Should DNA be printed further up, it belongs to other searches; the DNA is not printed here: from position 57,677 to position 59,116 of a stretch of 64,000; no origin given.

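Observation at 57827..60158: Tandem pair of eukaryote-type sterol reductases (ERG4/ERG24, DHCR7-like) in a bacterium with no sterol genes nearby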

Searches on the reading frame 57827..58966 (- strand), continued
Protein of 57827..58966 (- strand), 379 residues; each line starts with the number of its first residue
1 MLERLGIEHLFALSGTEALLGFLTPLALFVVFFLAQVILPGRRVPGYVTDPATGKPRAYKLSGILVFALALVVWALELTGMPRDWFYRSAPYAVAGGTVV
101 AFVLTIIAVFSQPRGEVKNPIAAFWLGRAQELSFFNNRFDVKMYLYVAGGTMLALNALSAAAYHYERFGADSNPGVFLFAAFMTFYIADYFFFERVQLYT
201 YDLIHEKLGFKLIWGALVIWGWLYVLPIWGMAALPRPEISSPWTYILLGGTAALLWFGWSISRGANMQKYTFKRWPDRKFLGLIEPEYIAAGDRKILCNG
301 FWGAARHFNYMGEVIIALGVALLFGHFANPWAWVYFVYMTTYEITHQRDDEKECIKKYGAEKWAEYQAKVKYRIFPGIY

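Call 61: search_protein_families(library=pfam, proteins=[L042:4250-5644:-, L076:3296-4087:+, L042:1847-3004:-, L044:3370-3804:+, L042:169-1407:-, L027:4467-6695:+, L047:11905-12948:-, L022:13030-13698:-, L027:13939-14640:+, L022:14360-16210:-], max_evalue=0.001)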
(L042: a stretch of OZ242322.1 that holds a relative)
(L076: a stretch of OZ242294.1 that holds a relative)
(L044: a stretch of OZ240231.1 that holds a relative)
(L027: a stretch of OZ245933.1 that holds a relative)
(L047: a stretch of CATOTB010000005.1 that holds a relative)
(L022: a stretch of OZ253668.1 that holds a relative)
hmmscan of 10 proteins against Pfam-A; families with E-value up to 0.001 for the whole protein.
L042:4250-5644:- (464 aa): 4 families
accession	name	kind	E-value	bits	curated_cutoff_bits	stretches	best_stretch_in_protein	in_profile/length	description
PF01593.30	Amino_oxidase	-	2.5e-15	57.1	19.8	1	24-280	1-260/443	Flavin containing amine oxidoreductase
PF13450.12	NAD_binding_8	-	4.5e-10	40.1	21.9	1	19-85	1-61/68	NAD(P)-binding Rossmann-like domain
PF01266.30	DAO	-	1.7e-06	28.2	27.9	1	16-53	1-37/353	FAD dependent oxidoreductase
PF13454.12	NAD_binding_9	-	2.5e-05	24.8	21.8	0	18-61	1-46/155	FAD-NAD(P)-binding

L076:3296-4087:+ (263 aa): 6 families
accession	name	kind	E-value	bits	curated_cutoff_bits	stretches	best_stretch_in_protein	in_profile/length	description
PF23914.1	TPR_CcmH_CycH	-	1.2e-07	32.2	42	1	181-236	65-120/158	Cytochrome c-type biogenesis protein H TPR domain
PF13414.12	TPR_11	-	1.5e-05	25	26.8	0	91-117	11-37/42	TPR repeat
PF13431.12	TPR_17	-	1.8e-05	25.1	24.4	0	96-118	1-23/34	Tetratricopeptide repeat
PF14559.12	TPR_19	-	8.1e-05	23.3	25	0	91-117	8-34/68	Tetratricopeptide repeat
PF13428.12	TPR_14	-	0.00014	22.6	23.5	0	90-117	17-44/44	Tetratricopeptide repeat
PF21033.3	RMD1-3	-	0.00062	19.5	26.7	1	82-165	58-141/235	Regulator of microtubule dynamics protein 1-3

L042:1847-3004:- (385 aa): 2 families
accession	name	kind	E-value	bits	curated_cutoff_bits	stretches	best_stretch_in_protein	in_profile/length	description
PF07228.17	SpoIIE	-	1.8e-55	188.3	25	1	194-384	2-191/192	Stage II sporulation protein E (SpoIIE)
PF00072.30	Response_reg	-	1.7e-24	86.6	30.2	1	8-122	1-110/111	Response regulator receiver domain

L044:3370-3804:+ (144 aa): 2 families
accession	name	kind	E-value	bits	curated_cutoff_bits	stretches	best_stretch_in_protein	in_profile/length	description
PF13581.12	HATPase_c_2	-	3.4e-26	92.2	27.4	1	16-142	2-127/127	Histidine kinase-like ATPase domain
PF02518.31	HATPase_c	-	0.00045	21.1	26.4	1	48-123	4-83/111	Histidine kinase-, DNA gyrase B-, and HSP90-like ATPase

L042:169-1407:- (412 aa): 3 families
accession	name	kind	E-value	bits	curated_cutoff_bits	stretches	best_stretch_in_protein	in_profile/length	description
PF13458.12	Peripla_BP_6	-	4.7e-53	181.5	31.7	1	45-381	3-336/343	Periplasmic binding protein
PF01094.35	ANF_receptor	-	4.9e-15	55.9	25.4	1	68-278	7-219/353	Receptor family ligand binding region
PF13433.12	Peripla_BP_5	-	7.9e-07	28.9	27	1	53-238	10-192/363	Periplasmic binding protein domain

L027:4467-6695:+ (742 aa): 3 families
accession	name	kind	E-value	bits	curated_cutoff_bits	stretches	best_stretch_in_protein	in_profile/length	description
PF02518.31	HATPase_c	-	7e-21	75.2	26.4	1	598-718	3-110/111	Histidine kinase-, DNA gyrase B-, and HSP90-like ATPase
PF00672.30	HAMP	-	2.4e-11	44.2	25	1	365-413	2-50/53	HAMP domain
PF00512.31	HisKA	-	1.9e-08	34.7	26.9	1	460-548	2-63/66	His Kinase A (phospho-acceptor) domain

L047:11905-12948:- (347 aa): 2 families
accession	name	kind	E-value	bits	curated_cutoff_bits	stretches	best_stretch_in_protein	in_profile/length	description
PF19298.5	KshA_C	-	2.4e-26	93.5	23.3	1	126-339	2-207/207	3-Ketosteroid 9alpha-hydroxylase C-terminal domain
PF00355.32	Rieske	-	5e-18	65.2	20.3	1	20-105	1-83/88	Rieske [2Fe-2S] domain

L022:13030-13698:- (222 aa): 4 families
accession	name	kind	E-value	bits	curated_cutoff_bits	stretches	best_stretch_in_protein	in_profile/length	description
PF02798.26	GST_N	-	2.1e-16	60.4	20.9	1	4-75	5-75/76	Glutathione S-transferase, N-terminal domain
PF13409.12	GST_N_2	-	4.9e-15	56.3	25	1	10-76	3-69/70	Glutathione S-transferase, N-terminal domain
PF13417.12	GST_N_3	-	2.2e-13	50.7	22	1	4-80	1-73/75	Glutathione S-transferase, N-terminal domain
PF00043.30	GST_C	-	7.5e-07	29.7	20.7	1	128-192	26-93/93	Glutathione S-transferase, C-terminal domain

L027:13939-14640:+ (233 aa): 0 families

L022:14360-16210:- (616 aa): 3 families
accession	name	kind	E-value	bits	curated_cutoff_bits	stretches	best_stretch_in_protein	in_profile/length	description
PF00183.23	HSP90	-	3.7e-106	356.6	24.4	1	213-611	79-487/518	Hsp90 protein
PF13589.12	HATPase_c_3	-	4.5e-08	33.7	25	1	34-150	7-99/137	Histidine kinase-, DNA gyrase B-, and HSP90-like ATPase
PF02518.31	HATPase_c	-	0.00036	21.4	26.4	0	34-137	10-85/111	Histidine kinase-, DNA gyrase B-, and HSP90-like ATPase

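Call 65: find_homologous_proteins(query=P0142, max_evalue=1e-10)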
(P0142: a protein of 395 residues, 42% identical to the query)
Query P0142 (395 aa): 2072 proteins with E <= 1e-10 among 8000 candidates; the best 120 are listed.
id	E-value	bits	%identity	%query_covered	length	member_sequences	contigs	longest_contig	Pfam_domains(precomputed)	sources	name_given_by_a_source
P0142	1.9e-266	902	100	100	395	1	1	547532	PF06966.18,PF01222.23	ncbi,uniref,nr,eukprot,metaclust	ncbi:uncharacterized protein MONBRDRAFT_29161 [Monosiga brevicollis MX1]|uniref:Uncharacterized prot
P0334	2.3e-119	417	53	92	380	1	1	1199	PF01222.23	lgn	-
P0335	1.9e-113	398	52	94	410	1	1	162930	PF01222.23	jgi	-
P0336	8.8e-106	372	50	96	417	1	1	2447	PF01222.23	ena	-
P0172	1.3e-105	372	47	98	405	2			PF01222.23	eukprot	eukprot:gene780-4068_t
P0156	7.5e-105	369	48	98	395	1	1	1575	PF01222.23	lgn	-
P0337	1.2e-103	365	46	94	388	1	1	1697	PF06966.18,PF01222.23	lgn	-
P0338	2.2e-102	361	47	97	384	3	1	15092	PF06966.18,PF01222.23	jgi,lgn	-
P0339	2.3e-102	361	45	98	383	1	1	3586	PF01222.23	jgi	-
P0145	9.3e-102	359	46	96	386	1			PF01222.23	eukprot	eukprot:m.125490 g.125490 ORF g.125490 m.125490 type:complete len:387 (-) comp23468_c0_seq2:38-1198(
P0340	4.5e-101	357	46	94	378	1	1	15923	PF06966.18,PF01222.23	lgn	-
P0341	3.5e-100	354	44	98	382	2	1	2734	PF01222.23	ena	-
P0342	8.0e-100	353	49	93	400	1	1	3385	PF06966.18,PF01222.23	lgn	-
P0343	4.9e-99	350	44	97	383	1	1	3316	PF01222.23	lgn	-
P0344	8.3e-99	349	47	92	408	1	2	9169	PF06966.18,PF01222.23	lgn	-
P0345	9.7e-99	349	43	98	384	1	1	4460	PF01222.23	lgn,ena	-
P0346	1.5e-98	349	46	95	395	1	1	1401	PF01222.23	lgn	-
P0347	2.4e-98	348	46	97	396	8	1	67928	PF06966.18,PF01222.23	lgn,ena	-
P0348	2.6e-98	348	45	98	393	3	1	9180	PF06966.18,PF01222.23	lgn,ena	-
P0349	2.9e-98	348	46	97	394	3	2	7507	PF06966.18,PF01222.23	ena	-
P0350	8.8e-98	346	49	95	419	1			PF06966.18,PF01222.23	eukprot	eukprot:m.107908 g.107908 ORF g.107908 m.107908 type:complete len:420 (-) comp14260_c1_seq3:106-1365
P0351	1.1e-97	346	43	98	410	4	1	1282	PF01222.23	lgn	-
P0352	1.3e-97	345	47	97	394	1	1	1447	PF01222.23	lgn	-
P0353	1.9e-97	345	44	97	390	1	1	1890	PF01222.23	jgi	jgi:delta14-sterol reductase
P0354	8.7e-97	343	48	94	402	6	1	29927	PF06966.18,PF01222.23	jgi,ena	-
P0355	1.4e-96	342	45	95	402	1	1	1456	PF01222.23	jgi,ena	-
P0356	4.5e-96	340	44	94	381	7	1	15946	PF01222.23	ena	-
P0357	4.5e-96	340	46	93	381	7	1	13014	PF01222.23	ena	-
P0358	4.5e-96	340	44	98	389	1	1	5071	PF01222.23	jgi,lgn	jgi:delta14-sterol reductase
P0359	1.4e-95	339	45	96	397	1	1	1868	PF06966.18,PF01222.23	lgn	-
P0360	1.5e-95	339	47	91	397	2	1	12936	PF01222.23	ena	-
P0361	1.7e-95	338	45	95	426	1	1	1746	PF01222.23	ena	-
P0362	3.2e-95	338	46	94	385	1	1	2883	PF06966.18,PF01222.23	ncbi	-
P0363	4.4e-95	337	48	97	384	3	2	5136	PF06966.18,PF01222.23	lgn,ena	-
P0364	1.5e-94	335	46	94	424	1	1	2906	PF01222.23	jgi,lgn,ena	jgi:delta14-sterol reductase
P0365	4.0e-94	334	45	95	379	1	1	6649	PF01222.23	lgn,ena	-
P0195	8.1e-94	333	47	94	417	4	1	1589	PF01222.23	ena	-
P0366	1.2e-93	332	46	96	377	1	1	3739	PF01222.23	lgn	-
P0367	1.3e-93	332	46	92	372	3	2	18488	PF01222.23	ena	-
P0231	1.3e-93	332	45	95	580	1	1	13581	PF01222.23,PF04930.21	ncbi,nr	ncbi:hypothetical protein HK104_010759 [Borealophlyctis nickersoniae]|nr:hypothetical protein HK104_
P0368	2.1e-93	332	45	94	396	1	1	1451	PF01222.23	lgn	-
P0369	2.6e-93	331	44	95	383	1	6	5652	PF01222.23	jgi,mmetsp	mmetsp:Transcript_19755/g.27161 ORF Transcript_19755/g.27161 Transcript_19755/m.27161 type:complete 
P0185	3.0e-93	331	46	95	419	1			PF06966.18,PF01222.23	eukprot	eukprot:TRINITY_DN8654_c0_g1_i1.p1 TRINITY_DN8654_c0_g1~~TRINITY_DN8654_c0_g1_i1.p1 ORF type:complet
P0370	3.4e-93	331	45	94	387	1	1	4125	PF06966.18,PF01222.23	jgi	jgi:delta14-sterol reductase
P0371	5.0e-93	330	43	98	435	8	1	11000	PF06966.18,PF01222.23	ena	-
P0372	5.1e-93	330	45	95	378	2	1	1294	PF06966.18,PF01222.23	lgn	-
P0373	5.5e-93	330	46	98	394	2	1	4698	PF01222.23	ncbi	-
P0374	8.0e-93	330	47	92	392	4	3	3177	PF01222.23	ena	-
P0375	8.6e-93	330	43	94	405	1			PF06966.18,PF01222.23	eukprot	eukprot:gene12593-6413_t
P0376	9.4e-93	329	44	95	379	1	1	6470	PF06966.18,PF01222.23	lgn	-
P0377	9.5e-93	329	46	92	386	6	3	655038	PF01222.23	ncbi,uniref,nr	ncbi:hypothetical protein Ae201684P_013159 [Aphanomyces euteiches]|uniref:Steroid 5-alpha reductase 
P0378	2.0e-92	328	46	95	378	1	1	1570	PF01222.23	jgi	-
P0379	4.8e-92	327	49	79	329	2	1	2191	PF06966.18,PF01222.23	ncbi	-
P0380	6.2e-92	327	44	99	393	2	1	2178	PF06966.18,PF01222.23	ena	-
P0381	7.8e-92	326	45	82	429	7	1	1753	PF01222.23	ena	-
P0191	7.9e-92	326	45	94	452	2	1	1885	PF01222.23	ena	-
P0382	8.6e-92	326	46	94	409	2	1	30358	PF01222.23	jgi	jgi:delta14-sterol reductase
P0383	5.8e-91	324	43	98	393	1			PF01222.23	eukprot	eukprot:m.63060 g.63060 ORF g.63060 m.63060 type:complete len:394 (+) comp11557_c0_seq4:235-1416(+)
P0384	5.9e-91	324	47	91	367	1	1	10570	PF06966.18,PF01222.23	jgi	jgi:Delta14-sterol reductase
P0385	6.6e-91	323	45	99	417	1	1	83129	PF01222.23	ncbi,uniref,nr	ncbi:unnamed protein product [Polarella glacialis]|uniref:Delta(14)-sterol reductase n=1 Tax=Polarel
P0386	6.6e-91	323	49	92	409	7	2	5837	PF01222.23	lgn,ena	-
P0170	7.9e-91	323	44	94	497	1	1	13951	PF01222.23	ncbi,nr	ncbi:hypothetical protein HDU98_010217 [Podochytrium sp. JEL0797]|nr:hypothetical protein HDU98_0102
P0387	8.0e-91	323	44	93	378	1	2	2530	PF01222.23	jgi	jgi:Delta14-sterol reductase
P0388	8.2e-91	323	50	79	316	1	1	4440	PF01222.23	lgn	-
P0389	1.2e-90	323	42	98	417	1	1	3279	PF06966.18,PF01222.23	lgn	-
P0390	2.0e-90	322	46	95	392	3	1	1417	PF01222.23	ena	-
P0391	2.4e-90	322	44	96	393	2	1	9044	PF01222.23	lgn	-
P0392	3.9e-90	321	46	91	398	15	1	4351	PF06966.18,PF01222.23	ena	-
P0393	4.6e-90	321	46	94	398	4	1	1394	PF01222.23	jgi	-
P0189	5.8e-90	320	43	100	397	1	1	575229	PF06966.18,PF01222.23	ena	-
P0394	1.1e-89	319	48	93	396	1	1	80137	PF01222.23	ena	-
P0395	1.1e-89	319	44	96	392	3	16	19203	PF01222.23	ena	-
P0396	1.1e-89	319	44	94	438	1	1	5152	PF06966.18,PF01222.23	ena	-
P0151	1.2e-89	319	43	99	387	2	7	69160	PF06966.18,PF01222.23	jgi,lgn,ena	-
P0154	2.0e-89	318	42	95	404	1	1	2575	PF01222.23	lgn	-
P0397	2.2e-89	318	41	96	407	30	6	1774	PF01222.23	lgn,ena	-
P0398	3.0e-89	318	41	96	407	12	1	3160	PF01222.23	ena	-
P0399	3.3e-89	318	58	63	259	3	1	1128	PF01222.23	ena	-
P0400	4.2e-89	317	46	94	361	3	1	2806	PF06966.18,PF01222.23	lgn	-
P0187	4.4e-89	317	48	82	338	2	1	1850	PF06966.18,PF01222.23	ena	-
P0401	6.3e-89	317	46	99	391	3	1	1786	PF06966.18,PF01222.23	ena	-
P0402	6.4e-89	317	45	96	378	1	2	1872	PF01222.23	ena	-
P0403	9.3e-89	316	44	96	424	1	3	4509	PF06966.18,PF01222.23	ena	-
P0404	9.5e-89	316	45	96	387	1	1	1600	PF06966.18,PF01222.23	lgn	-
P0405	1.9e-88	315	48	95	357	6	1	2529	PF01222.23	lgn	-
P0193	2.3e-88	315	42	96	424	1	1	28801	PF01222.23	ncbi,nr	ncbi:hypothetical protein HDU76_003765 [Blyttiomyces sp. JEL0837]|nr:hypothetical protein HDU76_0037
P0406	2.4e-88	315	45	94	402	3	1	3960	PF01222.23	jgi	jgi:delta14-sterol reductase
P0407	2.6e-88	315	42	97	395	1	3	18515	PF06966.18,PF01222.23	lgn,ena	-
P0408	3.4e-88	314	46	94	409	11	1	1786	PF01222.23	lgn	-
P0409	4.1e-88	314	47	94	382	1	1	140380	PF01222.23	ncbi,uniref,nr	ncbi:Aste57867_21906 [Aphanomyces stellatus]|uniref:Aste57867_21906 protein n=1 Tax=Aphanomyces stel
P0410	5.2e-88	314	45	94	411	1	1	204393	PF01222.23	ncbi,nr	ncbi:ergosterol biosynthesis ERG4/ERG24 family-domain-containing protein [Chytridium lagenaria]|nr:e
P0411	5.3e-88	314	43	94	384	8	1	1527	PF01222.23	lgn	-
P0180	8.8e-88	313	40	100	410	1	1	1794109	PF06966.18,PF01222.23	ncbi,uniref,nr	ncbi:ergosterol biosynthesis ERG4/ERG24 [Fimicolochytrium jonesii]|uniref:ergosterol biosynthesis ER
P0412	9.3e-88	313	47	96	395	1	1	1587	PF06966.18,PF01222.23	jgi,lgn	-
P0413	9.4e-88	313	42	97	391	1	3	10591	PF01222.23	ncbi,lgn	ncbi:unnamed protein product [Ectocarpus fasciculatus]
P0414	1.3e-87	313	43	92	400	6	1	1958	PF01222.23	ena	-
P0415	1.3e-87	313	45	93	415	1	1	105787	PF01222.23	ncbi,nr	ncbi:hypothetical protein HDU67_004681 [Dinochytrium kinnereticum]|nr:hypothetical protein HDU67_004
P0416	1.9e-87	312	40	96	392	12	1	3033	PF06966.18,PF01222.23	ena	-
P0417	2.5e-87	312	42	98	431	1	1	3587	PF01222.23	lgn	-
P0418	2.6e-87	312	38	100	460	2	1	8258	PF01222.23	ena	-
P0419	2.9e-87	311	43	90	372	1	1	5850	PF01222.23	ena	-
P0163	2.9e-87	311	42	99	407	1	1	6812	PF01222.23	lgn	-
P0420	3.0e-87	311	40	97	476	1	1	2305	PF06966.18,PF01222.23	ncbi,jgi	jgi:delta14-sterol reductase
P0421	3.8e-87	311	44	94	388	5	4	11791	PF06966.18,PF01222.23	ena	-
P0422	4.8e-87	311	47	94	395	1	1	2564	PF01222.23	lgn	-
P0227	5.2e-87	311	43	99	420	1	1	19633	PF01222.23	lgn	-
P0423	8.0e-87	310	42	98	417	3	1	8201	PF01222.23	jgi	jgi:protein-S-isoprenylcysteine O-methyltransferase Ste14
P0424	9.9e-87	310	46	94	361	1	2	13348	PF06966.18,PF01222.23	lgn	-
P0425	1.0e-86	310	56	64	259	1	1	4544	PF01222.23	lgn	-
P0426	1.6e-86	309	43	93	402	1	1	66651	PF01222.23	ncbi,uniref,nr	ncbi:hypothetical protein SmJEL517_g06062 [Synchytrium microbalum]|uniref:Steroid 5-alpha reductase 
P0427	2.4e-86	308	45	94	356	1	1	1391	PF01222.23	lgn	-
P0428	2.5e-86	308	46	96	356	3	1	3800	PF01222.23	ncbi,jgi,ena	jgi:delta14-sterol reductase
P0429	3.1e-86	308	42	94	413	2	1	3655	PF01222.23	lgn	-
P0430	3.1e-86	308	42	91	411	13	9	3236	PF01222.23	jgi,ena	-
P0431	4.6e-86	307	41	93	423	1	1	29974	PF06966.18,PF01222.23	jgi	jgi:delta14-sterol reductase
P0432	6.0e-86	307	44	95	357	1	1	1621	PF01222.23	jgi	jgi:delta14-sterol reductase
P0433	7.6e-86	307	46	94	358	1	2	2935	PF01222.23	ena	-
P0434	8.4e-86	307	40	98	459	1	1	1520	PF06966.18,PF01222.23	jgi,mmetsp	mmetsp:Transcript_2002/g.7242 ORF Transcript_2002/g.7242 Transcript_2002/m.7242 type:complete len:46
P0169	8.6e-86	307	44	95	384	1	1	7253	PF06966.18,PF01222.23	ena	-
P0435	9.8e-86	306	47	92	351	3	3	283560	PF01222.23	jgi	jgi:hypothetical protein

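Call 84: predict_structure(alignment_id=A2)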
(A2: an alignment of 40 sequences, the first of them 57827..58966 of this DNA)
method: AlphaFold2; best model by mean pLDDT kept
length: 379 residues; sequences in the alignment: 40
mean_pLDDT: 89.9   pTM: 0.89
mean pLDDT of the five models: 89.9, 86.9, 85.5, 84.5, 81.7
residues with pLDDT >= 90: 252; 70-90: 113; 50-70: 14; < 50: 0
segments of 3 or more residues with pLDDT < 50: none
pLDDT, mean of each block of 10 residues (from residue 1): 88 96 96 93 79 78 95 96 96 97 94 80 89 74 90 97 95 92 95 84 75 93 91 78 88 96 91 90 93 90 93 95 84 92 90 90 96 90
secondary structure, 60 per line:
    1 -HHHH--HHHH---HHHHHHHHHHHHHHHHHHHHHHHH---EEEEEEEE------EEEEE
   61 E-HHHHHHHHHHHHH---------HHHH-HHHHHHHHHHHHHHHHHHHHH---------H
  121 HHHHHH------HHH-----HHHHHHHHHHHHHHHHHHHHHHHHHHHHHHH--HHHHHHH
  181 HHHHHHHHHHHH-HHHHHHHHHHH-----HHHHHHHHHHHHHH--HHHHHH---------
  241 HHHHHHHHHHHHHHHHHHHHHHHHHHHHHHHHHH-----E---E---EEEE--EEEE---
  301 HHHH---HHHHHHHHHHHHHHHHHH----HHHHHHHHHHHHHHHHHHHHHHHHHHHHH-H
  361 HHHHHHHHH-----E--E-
elements in order: H2-5 H8-11 H15-38 E42-49 E56-61 H63-75 H85-88 H90-110 H120-126 H141-171 H174-192 H194-204 H210-223 H226-231 H241-274 E288-291 E294-297 H301-304 H308-325 H330-358 H360-369

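Call 86: fold_search(model_id=the predicted structure, library=pdb)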
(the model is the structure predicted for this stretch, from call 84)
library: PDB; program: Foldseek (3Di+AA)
matches with E <= 10: 321; with E <= 0.001: 2
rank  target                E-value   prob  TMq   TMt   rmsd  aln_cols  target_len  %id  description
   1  4quv_B                9.5e-17  1.00  0.78  0.76   3.6       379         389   28  Structure of an integral membrane delta(14)-sterol reductase (released 2014-10-08)
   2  4quv_A                3.5e-16  1.00  0.78  0.76   3.7       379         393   28  Structure of an integral membrane delta(14)-sterol reductase (released 2014-10-08)
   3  5vg9                  5.2e-02  0.97  0.27  0.36  21.4       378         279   12  Structure of the eukaryotic intramembrane Ras methyltransferase ICMT (isoprenylcysteine carboxyl methyltransferase) with (released 2018-01-17)
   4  7bw1                  5.7e-02  0.99  0.35  0.50  10.1       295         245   17  Crystal structure of Steroid 5-alpha-reductase 2 in complex with Finasteride (released 2020-08-05)
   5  7c83                  6.5e-02  1.00  0.40  0.57   8.8       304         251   15  Crystal structure of an integral membrane steroid 5-alpha-reductase PbSRD5A (released 2021-01-27)
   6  5v7p_A                1.5e-01  0.85  0.26  0.34  20.0       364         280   12  Atomic structure of the eukaryotic intramembrane Ras methyltransferase ICMT (isoprenylcysteine carboxyl methyltransfer (released 2018-01-17)
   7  9ima_A                2.9e-01  0.14  0.15  0.18  15.8       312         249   14  Cryo-EM structure for the GPRC5D complexed with Talquetamab Fab (released 2024-09-11)
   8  9erx_R                3.0e-01  0.16  0.18  0.21  16.1       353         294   11  Structural basis of D9-THC analog activity at the Cannabinoid 1 receptor (released 2024-06-26)
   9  9uwl_A                4.9e-01  0.11  0.16  0.20  15.4       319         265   12  Cryo-EM structure of human V1aR bound with SRX246 at a resolution of 2.6 angstrom (released 2026-02-04)
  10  7ezh_D                5.1e-01  0.09  0.13  0.16  21.5       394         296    9  Cryo-EM structure of an activated Cholecystokinin A receptor (CCKAR)-Gi complex (released 2021-08-25)
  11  5iwp                  7.3e-01  0.07  0.12  0.09  21.3       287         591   15  Structure of Transient Receptor Potential (TRP) channel TRPV6 in the presence of calcium (released 2016-06-15)
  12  6pt0_R                8.7e-01  0.11  0.16  0.19  15.9       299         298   11  Cryo-EM structure of human cannabinoid receptor 2-Gi protein in complex with agonist WIN 55,212-2 (released 2020-02-12)
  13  8xku_G                1.0e+00  0.66  0.38  0.47   9.7       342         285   13  Cryo-EM structure of the Ycf2-FtsHi motor complex from Arabidopsis in ATP-bound state (released 2024-09-11)
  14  4yay                  1.1e+00  0.08  0.15  0.15  16.8       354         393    9  XFEL structure of human Angiotensin Receptor (released 2015-04-22)
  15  9p81_R                1.2e+00  0.06  0.14  0.16  21.7       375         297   11  NTSR1-Gi-NTS(8-13), GTP-bound Complex in the Canonical, AHD Open State (C-Open-GTP) (released 2026-03-25)
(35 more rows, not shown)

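Call 106: find_encoding_contigs(protein=P0062, flank=6000, max_places=6)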
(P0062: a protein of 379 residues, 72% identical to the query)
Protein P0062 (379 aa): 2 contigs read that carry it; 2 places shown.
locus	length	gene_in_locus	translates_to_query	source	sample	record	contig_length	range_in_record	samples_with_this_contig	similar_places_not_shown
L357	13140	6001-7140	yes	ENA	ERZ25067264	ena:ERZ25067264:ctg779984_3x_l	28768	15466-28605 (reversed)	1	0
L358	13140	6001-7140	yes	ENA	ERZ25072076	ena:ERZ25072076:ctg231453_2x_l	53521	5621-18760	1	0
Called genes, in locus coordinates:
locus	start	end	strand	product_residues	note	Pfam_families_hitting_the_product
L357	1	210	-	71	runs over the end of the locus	-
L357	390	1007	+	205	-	PF03551:PadR, PF10400:Vir_act_alpha_C (weak)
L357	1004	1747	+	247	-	-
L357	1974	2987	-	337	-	PF00487:FA_desaturase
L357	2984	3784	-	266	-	PF00702:Hydrolase, PF13344:Hydrolase_6, PF13242:Hydrolase_like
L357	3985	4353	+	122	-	-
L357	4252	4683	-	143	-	PF13924:Lipocalin_5 (faint)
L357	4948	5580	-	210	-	PF05014:Nuc_deoxyrib_tr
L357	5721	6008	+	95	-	-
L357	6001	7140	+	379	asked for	PF01222:ERG4_ERG24, PF06966:DUF1295 (weak)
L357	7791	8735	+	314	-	PF13505:OMP_b-brl (weak)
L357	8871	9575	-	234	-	PF00520:Ion_trans, PF07885:Ion_trans_2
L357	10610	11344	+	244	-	-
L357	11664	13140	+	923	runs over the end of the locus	PF06452:CBM9_1 (weak), PF19313:DUF5916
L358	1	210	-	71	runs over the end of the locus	-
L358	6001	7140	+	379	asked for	PF01222:ERG4_ERG24, PF06966:DUF1295 (weak)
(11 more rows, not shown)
